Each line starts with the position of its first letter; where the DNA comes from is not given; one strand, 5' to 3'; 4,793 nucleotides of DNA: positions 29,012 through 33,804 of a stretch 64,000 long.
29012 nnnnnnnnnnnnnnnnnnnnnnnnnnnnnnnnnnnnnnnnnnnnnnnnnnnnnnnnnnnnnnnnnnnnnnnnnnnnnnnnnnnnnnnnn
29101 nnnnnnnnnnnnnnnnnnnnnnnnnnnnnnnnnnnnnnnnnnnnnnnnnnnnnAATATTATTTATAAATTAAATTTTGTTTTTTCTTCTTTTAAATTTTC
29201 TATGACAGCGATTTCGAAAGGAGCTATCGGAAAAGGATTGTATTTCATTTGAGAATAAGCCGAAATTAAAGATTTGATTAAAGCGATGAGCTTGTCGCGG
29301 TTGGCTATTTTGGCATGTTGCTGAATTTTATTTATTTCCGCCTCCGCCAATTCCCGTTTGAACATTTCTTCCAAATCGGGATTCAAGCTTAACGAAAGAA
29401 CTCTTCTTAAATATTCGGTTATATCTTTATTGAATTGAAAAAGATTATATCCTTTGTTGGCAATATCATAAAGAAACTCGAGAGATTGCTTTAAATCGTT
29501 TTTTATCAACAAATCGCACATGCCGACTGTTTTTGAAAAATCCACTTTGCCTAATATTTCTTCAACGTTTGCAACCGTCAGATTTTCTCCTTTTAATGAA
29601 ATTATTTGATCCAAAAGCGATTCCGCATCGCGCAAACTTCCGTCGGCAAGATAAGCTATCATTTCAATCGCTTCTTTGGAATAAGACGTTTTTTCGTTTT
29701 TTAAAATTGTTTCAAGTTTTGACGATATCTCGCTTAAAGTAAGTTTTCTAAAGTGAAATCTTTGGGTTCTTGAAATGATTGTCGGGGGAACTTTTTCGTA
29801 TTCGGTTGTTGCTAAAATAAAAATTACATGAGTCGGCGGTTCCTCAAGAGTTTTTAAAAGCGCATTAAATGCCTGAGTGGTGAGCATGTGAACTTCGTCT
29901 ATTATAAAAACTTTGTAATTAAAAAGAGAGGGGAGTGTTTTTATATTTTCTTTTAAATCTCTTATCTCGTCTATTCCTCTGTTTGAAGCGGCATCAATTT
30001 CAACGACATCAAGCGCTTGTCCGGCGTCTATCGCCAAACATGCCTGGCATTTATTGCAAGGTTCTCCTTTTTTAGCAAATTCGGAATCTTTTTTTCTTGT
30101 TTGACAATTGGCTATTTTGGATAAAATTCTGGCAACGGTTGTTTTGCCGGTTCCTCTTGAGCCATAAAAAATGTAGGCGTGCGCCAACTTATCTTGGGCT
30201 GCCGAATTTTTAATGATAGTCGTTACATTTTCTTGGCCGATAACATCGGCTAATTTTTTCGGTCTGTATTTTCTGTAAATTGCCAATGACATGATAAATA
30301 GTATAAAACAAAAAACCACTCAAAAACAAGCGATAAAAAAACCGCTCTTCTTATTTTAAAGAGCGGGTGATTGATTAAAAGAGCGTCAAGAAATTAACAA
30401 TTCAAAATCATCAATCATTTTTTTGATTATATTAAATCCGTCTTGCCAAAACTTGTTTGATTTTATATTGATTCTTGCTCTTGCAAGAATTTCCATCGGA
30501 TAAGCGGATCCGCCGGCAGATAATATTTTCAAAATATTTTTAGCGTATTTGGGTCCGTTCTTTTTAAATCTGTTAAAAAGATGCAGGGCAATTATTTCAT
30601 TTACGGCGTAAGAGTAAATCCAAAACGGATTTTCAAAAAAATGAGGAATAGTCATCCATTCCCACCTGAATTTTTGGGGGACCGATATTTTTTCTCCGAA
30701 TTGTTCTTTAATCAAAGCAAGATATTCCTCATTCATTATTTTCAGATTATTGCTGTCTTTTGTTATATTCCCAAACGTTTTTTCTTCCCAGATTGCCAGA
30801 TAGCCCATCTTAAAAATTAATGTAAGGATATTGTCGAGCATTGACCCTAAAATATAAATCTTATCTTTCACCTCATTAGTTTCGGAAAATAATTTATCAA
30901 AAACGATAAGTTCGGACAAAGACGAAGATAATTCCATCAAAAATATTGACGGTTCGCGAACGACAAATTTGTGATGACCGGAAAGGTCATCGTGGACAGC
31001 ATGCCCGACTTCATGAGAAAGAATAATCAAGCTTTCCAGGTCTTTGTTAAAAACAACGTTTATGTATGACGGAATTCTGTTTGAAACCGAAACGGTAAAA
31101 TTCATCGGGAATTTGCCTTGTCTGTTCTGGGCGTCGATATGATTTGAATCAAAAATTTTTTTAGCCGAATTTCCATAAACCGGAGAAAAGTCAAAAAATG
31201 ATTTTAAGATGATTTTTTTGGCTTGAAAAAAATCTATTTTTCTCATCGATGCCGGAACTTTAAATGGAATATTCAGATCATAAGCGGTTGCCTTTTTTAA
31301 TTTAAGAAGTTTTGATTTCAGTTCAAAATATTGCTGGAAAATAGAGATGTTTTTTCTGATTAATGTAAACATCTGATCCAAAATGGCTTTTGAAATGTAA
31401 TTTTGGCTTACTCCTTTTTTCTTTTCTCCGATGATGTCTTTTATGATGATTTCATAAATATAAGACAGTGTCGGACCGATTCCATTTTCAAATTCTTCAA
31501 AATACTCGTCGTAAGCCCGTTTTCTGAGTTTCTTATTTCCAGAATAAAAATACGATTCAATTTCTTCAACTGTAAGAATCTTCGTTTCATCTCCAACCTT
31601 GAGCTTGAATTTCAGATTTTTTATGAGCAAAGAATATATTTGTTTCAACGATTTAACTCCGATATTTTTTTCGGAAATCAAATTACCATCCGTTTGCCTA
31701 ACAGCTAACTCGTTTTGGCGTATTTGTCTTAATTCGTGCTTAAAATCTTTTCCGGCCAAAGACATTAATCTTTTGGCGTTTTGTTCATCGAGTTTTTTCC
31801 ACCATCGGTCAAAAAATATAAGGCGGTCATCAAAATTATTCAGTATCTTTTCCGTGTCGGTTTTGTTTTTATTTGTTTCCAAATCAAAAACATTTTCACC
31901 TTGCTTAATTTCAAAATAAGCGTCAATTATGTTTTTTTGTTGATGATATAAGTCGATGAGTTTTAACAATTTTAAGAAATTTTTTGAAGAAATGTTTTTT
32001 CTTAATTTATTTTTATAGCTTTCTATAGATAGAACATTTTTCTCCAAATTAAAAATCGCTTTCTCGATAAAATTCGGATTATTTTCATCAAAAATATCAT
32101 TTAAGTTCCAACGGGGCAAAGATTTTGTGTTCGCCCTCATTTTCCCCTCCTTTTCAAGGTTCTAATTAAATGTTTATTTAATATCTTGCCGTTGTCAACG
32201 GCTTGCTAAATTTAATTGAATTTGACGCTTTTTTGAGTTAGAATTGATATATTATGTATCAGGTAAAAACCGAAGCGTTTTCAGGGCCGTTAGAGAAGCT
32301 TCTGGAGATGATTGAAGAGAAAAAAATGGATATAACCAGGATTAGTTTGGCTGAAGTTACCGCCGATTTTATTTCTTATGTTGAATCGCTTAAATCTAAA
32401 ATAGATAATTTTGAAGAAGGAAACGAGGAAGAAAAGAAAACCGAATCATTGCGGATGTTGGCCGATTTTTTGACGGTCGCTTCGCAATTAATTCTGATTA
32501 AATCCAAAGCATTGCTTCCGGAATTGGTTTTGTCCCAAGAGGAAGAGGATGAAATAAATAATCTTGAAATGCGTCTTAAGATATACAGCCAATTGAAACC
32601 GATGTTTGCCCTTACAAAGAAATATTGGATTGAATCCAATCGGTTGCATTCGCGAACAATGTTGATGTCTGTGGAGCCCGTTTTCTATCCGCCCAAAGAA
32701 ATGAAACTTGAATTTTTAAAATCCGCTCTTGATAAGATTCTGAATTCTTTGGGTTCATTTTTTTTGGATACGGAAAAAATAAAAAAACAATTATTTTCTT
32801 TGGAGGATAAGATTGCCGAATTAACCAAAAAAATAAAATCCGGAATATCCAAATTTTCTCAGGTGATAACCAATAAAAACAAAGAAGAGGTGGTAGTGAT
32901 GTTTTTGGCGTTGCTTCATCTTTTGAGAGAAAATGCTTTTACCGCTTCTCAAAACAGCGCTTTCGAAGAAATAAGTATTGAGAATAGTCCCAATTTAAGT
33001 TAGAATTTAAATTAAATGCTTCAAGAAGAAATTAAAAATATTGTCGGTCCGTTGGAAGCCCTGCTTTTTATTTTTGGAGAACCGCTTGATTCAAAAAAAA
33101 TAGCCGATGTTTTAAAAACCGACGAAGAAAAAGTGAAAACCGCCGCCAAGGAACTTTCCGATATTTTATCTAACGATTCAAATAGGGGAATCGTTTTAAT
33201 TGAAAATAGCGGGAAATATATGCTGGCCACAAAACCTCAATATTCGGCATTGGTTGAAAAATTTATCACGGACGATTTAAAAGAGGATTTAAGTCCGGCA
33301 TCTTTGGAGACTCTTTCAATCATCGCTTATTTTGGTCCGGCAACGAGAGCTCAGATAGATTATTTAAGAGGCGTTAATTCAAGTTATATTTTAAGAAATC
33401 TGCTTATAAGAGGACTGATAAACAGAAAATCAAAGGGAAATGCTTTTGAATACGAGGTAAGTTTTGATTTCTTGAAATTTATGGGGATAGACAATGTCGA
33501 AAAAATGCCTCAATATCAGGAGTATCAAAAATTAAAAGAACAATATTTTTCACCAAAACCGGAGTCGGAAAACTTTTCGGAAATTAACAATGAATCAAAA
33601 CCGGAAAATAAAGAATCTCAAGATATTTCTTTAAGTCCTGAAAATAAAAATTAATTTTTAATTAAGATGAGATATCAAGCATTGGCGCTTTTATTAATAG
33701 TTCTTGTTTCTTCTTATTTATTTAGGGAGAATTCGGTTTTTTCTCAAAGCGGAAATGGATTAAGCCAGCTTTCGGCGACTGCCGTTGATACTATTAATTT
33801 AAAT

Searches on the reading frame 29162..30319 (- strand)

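Call 18: search_protein_families(library=pfam, proteins=[window:29162-30319:-], max_evalue=0.001)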
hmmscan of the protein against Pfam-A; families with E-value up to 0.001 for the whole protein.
window:29162-30319:- (385 aa): 13 families
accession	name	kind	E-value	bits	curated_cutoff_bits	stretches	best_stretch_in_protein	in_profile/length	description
PF13177.12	DNA_pol3_delta2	-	6e-44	150.3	27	1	28-193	1-160/161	DNA polymerase III, delta subunit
PF22608.2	DNAX_ATPase_lid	-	1.6e-13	50.7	27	1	197-241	1-45/49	DNA polymerase III clamp loader subunit, ATPase lid domain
PF00004.35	AAA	-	2.3e-13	51.2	21.2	1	50-188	2-126/131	ATPase family associated with various cellular activities (AAA)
PF12169.13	DNA_pol3_gamma3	-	1.4e-11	44.8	24.4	1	248-373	2-125/143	DNA polymerase III subunits gamma and tau domain III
PF05496.18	RuvB_N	-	2.6e-08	34.2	27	1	19-76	2-63/159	Holliday junction DNA helicase RuvB P-loop domain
PF13401.12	AAA_22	-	2.1e-06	28.5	27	1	48-171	7-122/130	AAA domain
PF13604.12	AAA_30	-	1.4e-05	25.4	27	1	50-168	22-122/191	AAA domain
PF13245.12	AAA_19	-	2e-05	25.2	25.1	1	47-168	12-123/134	AAA domain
PF07728.20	AAA_5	-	3.3e-05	24.3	22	0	135-179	67-108/139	AAA domain (dynein-related subfamily)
PF05970.20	PIF1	-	3.7e-05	23.9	25.9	1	29-159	6-127/223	PIF1-like helicase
PF06068.19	TIP49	-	0.00015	21.5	23.8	0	137-171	277-310/347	TIP49 P-loop domain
PF13479.12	AAA_24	-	0.00017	21.9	27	0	50-151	6-81/195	AAA domain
PF01078.27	Mg_chelatase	-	0.0002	21.3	20.3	1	23-82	2-58/207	Magnesium chelatase, subunit ChlI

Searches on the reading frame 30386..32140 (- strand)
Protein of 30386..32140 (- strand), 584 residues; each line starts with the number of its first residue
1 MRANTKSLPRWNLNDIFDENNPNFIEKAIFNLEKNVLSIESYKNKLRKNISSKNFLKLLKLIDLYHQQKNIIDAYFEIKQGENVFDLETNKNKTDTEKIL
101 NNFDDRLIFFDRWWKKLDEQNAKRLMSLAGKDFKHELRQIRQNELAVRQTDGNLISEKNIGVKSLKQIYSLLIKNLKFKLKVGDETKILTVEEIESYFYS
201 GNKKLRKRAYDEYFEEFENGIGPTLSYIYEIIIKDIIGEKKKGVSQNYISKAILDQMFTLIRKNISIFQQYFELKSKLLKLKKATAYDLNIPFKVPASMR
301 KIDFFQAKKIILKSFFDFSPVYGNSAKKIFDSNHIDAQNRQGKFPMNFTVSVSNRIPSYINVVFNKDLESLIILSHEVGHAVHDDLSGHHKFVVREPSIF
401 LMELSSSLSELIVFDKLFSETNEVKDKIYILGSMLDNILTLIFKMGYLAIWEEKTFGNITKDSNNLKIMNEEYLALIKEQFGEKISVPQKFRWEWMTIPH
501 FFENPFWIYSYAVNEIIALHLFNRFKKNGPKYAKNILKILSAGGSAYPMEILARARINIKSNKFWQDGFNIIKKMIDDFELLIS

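Call 18: search_protein_families(library=pfam, proteins=[window:30386-32140:-], max_evalue=0.001)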
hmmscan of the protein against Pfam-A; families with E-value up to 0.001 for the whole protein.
window:30386-32140:- (584 aa): 1 family
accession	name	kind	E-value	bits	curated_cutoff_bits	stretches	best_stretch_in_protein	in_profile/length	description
PF01432.26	Peptidase_M3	-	1.6e-26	94.1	27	1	244-570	59-456/457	Peptidase family M3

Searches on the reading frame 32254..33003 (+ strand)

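Call 18: search_protein_families(library=pfam, proteins=[window:32254-33003:+], max_evalue=0.001)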
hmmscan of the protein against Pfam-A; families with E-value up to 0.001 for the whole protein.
window:32254-33003:+ (249 aa): 2 families
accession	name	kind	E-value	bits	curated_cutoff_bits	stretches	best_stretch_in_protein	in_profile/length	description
PF02616.19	SMC_ScpA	-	5.9e-14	53.1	24.6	1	19-243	1-230/232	Segregation and condensation protein ScpA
PF04824.21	Rad21_Rec8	-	2.5e-06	27.2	22.7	1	199-248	6-55/55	Conserved region of Rad21 / Rec8 like protein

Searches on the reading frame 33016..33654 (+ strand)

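Call 18: search_protein_families(library=pfam, proteins=[window:33016-33654:+], max_evalue=0.001)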
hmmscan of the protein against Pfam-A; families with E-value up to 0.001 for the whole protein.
window:33016-33654:+ (212 aa): 1 family
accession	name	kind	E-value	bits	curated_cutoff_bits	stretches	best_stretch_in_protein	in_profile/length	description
PF04079.22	SMC_ScpB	-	5.8e-41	140.2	27.4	1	13-166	3-159/160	Segregation and condensation complex subunit ScpB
